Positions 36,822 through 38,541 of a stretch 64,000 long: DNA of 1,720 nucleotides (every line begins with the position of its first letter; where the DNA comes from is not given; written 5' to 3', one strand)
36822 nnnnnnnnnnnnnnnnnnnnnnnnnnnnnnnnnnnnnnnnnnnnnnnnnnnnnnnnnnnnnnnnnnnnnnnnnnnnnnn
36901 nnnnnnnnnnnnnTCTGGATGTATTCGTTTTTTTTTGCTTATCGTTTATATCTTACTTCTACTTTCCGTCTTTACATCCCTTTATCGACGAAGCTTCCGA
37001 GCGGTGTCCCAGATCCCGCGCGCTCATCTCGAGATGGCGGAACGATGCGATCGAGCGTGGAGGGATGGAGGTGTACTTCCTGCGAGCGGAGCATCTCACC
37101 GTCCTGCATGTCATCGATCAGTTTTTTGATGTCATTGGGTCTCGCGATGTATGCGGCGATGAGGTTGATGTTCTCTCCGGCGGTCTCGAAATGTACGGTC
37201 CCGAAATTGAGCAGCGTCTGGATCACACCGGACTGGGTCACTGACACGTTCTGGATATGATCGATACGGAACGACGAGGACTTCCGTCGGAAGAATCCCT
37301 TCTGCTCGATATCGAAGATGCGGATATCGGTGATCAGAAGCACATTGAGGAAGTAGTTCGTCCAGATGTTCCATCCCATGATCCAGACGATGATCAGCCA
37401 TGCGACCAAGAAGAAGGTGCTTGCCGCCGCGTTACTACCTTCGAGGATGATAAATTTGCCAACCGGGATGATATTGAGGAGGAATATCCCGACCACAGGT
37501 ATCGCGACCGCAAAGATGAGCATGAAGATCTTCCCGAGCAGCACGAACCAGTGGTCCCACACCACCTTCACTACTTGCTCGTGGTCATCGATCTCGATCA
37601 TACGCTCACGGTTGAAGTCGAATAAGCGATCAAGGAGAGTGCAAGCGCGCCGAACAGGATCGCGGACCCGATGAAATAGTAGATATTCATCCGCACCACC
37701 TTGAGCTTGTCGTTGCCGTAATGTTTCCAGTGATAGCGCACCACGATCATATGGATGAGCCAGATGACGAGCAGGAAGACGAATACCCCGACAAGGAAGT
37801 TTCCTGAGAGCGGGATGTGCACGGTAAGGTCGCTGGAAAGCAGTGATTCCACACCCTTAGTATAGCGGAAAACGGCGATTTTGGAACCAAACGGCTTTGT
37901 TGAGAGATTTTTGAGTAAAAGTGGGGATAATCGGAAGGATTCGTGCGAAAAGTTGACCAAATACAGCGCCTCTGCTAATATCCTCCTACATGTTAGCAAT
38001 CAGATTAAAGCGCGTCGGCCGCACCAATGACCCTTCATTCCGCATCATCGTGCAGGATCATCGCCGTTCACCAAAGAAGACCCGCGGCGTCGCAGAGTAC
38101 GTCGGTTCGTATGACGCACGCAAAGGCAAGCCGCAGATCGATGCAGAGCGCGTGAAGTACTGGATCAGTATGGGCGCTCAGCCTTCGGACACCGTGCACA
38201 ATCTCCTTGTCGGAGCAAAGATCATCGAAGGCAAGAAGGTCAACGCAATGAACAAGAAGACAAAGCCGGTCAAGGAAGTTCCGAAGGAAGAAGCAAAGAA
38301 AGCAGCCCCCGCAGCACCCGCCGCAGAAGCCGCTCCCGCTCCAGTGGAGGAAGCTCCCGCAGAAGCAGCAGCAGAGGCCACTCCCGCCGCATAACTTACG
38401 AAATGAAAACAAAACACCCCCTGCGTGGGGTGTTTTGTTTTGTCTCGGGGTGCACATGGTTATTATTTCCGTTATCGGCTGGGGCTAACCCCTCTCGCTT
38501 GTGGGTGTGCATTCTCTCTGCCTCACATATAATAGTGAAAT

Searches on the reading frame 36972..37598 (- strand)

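Call 3: search_protein_families(library=pfam, proteins=[window:36972-37598:-], max_evalue=0.01)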
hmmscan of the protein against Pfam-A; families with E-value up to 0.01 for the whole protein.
window:36972-37598:- (208 aa): 2 families
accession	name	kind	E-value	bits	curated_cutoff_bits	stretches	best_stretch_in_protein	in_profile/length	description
PF03703.20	bPH_2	-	4.4e-09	36.9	22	1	99-160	16-77/78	Bacterial PH domain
PF14470.12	bPH_3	-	0.002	19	23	1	84-161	22-90/95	Bacterial PH domain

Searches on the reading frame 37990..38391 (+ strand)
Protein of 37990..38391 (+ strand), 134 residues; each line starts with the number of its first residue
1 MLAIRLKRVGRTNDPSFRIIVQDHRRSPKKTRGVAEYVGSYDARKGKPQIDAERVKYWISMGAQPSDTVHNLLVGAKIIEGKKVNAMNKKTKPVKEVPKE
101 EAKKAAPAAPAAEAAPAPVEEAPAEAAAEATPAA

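Call 3: search_protein_families(library=pfam, proteins=[window:37990-38391:+], max_evalue=0.01)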
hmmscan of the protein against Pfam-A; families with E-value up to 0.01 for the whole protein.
window:37990-38391:+ (134 aa): 1 family
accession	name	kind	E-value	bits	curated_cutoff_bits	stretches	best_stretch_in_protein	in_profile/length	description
PF00886.24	Ribosomal_S16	-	1.7e-13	50.7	27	1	8-66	1-62/62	Ribosomal protein S16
